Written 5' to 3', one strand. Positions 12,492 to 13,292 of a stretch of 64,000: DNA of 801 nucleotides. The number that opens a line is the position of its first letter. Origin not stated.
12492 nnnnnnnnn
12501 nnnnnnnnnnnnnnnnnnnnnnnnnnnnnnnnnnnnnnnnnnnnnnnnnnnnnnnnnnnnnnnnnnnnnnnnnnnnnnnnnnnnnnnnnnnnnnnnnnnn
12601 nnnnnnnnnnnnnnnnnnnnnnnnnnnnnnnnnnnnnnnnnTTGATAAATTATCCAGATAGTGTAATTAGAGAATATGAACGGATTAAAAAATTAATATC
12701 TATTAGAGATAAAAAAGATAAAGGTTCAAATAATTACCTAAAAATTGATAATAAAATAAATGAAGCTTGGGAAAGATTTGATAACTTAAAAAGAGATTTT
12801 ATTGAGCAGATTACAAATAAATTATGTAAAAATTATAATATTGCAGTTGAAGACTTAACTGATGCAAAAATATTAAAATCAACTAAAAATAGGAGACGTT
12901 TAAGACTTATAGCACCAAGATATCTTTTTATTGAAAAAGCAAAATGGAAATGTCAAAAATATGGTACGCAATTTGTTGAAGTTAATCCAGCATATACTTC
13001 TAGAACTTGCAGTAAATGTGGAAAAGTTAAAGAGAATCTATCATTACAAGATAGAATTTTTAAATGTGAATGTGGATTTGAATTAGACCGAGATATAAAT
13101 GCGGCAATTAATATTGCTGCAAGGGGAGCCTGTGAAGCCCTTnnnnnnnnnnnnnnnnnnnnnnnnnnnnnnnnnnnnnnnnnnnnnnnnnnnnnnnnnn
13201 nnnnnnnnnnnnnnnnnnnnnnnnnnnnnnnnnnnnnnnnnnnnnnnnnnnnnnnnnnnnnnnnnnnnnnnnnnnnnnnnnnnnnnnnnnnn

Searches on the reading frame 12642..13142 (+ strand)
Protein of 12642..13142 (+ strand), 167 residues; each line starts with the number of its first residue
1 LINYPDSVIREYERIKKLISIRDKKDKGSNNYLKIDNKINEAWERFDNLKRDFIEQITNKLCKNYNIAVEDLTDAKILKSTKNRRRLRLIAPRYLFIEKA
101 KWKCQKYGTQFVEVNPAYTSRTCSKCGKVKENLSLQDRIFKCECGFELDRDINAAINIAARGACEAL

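Call 20: search_protein_families(library=pfam, proteins=[window:12642-13142:+])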
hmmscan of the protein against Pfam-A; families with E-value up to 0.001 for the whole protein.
seq(167 aa): 2 families
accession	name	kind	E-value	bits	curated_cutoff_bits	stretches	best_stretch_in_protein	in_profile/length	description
PF07282.18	Cas12f1-like_TNB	-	1.5e-24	86.3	26.3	1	96-158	4-60/60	Cas12f1-like, TNB domain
PF01385.25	OrfB_IS605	-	1.9e-08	35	30.5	1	2-75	40-114/120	Probable transposase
